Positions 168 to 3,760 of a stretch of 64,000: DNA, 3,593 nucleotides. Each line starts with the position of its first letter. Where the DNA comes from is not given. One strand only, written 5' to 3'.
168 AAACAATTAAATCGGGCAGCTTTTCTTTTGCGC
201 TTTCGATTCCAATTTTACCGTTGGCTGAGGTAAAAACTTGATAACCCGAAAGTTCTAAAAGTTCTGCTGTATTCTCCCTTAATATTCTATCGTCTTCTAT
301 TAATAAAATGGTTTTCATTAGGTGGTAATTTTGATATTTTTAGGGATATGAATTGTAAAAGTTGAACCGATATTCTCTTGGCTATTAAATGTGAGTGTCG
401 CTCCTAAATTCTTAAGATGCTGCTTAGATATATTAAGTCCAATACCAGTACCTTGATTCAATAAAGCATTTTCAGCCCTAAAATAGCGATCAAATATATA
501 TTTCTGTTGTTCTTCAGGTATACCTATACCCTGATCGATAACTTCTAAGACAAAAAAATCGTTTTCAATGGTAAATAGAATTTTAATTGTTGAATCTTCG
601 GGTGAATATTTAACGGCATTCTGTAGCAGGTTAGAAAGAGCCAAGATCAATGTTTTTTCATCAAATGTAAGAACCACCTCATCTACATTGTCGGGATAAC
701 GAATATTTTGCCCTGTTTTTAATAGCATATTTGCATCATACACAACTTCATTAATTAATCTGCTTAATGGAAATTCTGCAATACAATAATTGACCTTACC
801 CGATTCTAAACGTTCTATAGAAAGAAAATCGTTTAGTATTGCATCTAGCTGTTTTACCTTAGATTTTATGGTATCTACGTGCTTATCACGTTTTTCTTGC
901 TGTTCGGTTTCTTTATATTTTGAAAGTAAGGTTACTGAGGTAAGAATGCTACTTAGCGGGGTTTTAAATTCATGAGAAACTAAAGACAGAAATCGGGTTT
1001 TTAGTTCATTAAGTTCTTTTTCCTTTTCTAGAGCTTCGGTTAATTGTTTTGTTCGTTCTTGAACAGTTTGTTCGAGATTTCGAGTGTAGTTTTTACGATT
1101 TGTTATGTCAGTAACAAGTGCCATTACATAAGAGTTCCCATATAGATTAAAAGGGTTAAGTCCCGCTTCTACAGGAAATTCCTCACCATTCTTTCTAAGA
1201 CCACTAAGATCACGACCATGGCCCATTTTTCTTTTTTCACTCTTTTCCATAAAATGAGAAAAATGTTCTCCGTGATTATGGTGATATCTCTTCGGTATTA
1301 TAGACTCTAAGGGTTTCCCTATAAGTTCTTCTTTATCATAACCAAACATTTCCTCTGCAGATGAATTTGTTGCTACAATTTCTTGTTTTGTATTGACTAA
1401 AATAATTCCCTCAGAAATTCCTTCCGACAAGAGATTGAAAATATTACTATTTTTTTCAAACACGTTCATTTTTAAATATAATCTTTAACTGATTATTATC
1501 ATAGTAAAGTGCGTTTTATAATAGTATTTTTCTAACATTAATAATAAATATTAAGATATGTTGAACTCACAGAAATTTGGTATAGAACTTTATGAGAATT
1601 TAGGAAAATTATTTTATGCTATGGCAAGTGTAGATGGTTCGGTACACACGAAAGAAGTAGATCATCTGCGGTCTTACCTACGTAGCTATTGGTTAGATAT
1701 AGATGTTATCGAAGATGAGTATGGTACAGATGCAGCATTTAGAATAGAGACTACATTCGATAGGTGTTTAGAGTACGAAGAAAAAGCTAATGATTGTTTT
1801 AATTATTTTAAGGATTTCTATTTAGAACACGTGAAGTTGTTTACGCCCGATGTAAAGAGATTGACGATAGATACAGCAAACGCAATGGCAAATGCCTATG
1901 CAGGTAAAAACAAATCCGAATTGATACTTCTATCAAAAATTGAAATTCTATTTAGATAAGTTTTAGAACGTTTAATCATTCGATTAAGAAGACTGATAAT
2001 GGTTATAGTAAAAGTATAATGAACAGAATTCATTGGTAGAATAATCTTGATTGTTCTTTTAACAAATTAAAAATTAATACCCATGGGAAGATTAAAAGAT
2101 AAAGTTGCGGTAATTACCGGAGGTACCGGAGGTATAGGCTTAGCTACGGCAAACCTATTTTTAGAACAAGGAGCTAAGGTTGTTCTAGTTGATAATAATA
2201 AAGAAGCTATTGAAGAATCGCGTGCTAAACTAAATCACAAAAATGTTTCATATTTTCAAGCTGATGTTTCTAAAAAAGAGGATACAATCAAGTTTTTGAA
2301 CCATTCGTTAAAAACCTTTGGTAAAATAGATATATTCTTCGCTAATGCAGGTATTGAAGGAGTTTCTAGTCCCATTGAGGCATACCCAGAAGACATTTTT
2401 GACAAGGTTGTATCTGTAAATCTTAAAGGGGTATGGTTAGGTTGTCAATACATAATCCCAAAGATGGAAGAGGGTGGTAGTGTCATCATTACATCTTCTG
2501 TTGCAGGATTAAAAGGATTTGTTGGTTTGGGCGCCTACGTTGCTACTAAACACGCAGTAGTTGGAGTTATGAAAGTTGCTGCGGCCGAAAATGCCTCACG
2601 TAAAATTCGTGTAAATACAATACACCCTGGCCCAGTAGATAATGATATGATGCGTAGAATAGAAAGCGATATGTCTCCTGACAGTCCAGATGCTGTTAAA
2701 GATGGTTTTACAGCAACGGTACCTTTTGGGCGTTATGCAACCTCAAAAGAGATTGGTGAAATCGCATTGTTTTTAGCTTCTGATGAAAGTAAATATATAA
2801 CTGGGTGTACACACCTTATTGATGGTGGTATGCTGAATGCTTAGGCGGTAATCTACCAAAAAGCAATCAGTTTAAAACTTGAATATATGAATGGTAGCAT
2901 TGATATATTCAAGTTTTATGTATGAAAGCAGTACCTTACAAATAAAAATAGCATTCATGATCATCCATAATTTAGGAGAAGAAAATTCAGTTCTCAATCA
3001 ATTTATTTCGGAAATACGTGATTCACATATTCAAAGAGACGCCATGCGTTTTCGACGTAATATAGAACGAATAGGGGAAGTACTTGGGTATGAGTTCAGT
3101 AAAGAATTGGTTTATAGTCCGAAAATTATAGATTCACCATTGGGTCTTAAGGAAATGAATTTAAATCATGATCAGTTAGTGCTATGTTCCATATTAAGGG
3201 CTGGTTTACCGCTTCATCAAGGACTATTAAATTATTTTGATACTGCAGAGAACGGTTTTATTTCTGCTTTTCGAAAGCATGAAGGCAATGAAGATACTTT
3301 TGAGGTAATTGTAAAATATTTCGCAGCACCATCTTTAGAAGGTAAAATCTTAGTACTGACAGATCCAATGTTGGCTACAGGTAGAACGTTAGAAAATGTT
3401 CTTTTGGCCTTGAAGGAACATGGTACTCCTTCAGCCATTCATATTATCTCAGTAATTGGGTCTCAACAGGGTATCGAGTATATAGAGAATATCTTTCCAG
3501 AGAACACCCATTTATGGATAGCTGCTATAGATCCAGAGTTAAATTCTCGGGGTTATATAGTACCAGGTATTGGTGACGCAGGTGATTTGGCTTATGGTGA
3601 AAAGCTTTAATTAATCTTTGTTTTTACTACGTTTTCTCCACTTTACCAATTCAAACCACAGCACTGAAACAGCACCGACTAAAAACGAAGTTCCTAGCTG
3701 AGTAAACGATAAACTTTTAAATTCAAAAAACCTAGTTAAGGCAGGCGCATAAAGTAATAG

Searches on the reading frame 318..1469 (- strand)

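Call 73: search_protein_families(library=pfam, proteins=[window:318-1469:-], max_evalue=0.01)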
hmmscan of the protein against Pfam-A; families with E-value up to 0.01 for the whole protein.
window:318-1469:- (383 aa): 11 families
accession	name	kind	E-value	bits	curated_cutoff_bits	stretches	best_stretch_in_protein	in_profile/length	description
PF02518.31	HATPase_c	-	2.8e-24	86.2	26.4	1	270-378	2-110/111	Histidine kinase-, DNA gyrase B-, and HSP90-like ATPase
PF13426.13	PAS_9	-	7.5e-15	55.5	27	1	20-123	2-102/103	PAS domain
PF00512.31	HisKA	-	2.1e-14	53.7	26.9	1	157-224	2-66/66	His Kinase A (phospho-acceptor) domain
PF00989.32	PAS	-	4.7e-10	39.9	22.6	1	16-119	8-110/113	PAS fold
PF08448.16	PAS_4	-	6.4e-10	39.7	23.1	1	17-126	3-109/110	PAS fold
PF12860.13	PAS_7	-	2.1e-06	28.3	27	1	18-128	4-113/115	PAS fold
PF24820.1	Diguanyl_cycl_sensor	-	6.8e-06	26.4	28.1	1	16-86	3-74/109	Diguanylate cyclase-like sensor domain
PF13188.13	PAS_8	-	5.2e-05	23.4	21.8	1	14-60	6-53/65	PAS domain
PF14501.12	HATPase_c_5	-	0.0029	17.9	22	1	274-367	6-94/102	GHKL domain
PF08447.18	PAS_3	-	0.0041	17.8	25.6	1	33-107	3-75/89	PAS fold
PF13581.12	HATPase_c_2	-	0.0089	16.5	27.4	0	274-345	32-104/127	Histidine kinase-like ATPase domain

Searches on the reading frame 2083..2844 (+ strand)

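Call 73: search_protein_families(library=pfam, proteins=[window:2083-2844:+], max_evalue=0.01)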
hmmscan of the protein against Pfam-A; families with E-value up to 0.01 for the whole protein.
window:2083-2844:+ (253 aa): 16 families
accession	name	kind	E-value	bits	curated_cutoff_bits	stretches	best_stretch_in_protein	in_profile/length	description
PF13561.12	adh_short_C2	-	1e-59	202.5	27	1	16-250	6-235/236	Enoyl-(Acyl carrier protein) reductase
PF00106.31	adh_short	-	3.2e-52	177.3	26.6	1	7-196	1-193/195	short chain dehydrogenase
PF08659.16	KR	-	6.1e-14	52.8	22.6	1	10-163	4-160/180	KR domain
PF01370.27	Epimerase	-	4.2e-06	26.8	20.9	1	10-74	2-62/240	NAD dependent epimerase/dehydratase family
PF02737.24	3HCDH_N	-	6.6e-06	26.6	22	1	7-76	1-67/180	3-hydroxyacyl-CoA dehydrogenase, NAD binding domain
PF03721.20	UDPG_MGDP_dh_N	-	9.2e-05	22.5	27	1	7-50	2-43/187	UDP-glucose/GDP-mannose dehydrogenase family, NAD binding domain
PF01494.25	FAD_binding_3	-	0.00011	22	22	1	9-53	3-47/349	FAD binding domain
PF16363.11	GDP_Man_Dehyd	-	0.00014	21.9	27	1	11-73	2-72/332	GDP-mannose 4,6 dehydratase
PF13847.12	Methyltransf_31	-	0.00025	21.2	27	1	14-102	13-95/145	Methyltransferase domain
PF02254.24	TrkA_N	-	0.00038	21.2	23.8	1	14-66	5-53/116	TrkA-N domain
PF13649.12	Methyltransf_25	-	0.00066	20.8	27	1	13-64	6-57/97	Methyltransferase domain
PF13460.12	NAD_binding_10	-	0.0012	19.2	27.2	1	13-72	1-58/184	NAD(P)H-binding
PF03807.23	F420_oxidored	-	0.002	19.1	21.6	1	7-69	1-63/94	NADP oxidoreductase coenzyme F420-dependent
PF05175.20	MTS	-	0.0043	17.1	23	1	6-64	33-92/170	Methyltransferase small domain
PF08241.18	Methyltransf_11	-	0.0054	17.8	21.2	0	17-64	6-53/95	Methyltransferase domain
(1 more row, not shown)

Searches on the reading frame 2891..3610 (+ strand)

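Call 73: search_protein_families(library=pfam, proteins=[window:2891-3610:+], max_evalue=0.01)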
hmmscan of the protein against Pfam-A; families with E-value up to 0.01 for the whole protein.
window:2891-3610:+ (239 aa): 3 families
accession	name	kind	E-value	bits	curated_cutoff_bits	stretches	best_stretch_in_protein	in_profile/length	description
PF14681.12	UPRTase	-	4.4e-39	134.5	27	1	33-236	5-205/206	Uracil phosphoribosyltransferase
PF00156.33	Pribosyltran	-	2.8e-11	43.4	26.3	1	91-195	26-130/158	Phosphoribosyl transferase domain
PF24390.1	PRTase-CE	-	0.00019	21.8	27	1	147-208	103-166/253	PRTase-CE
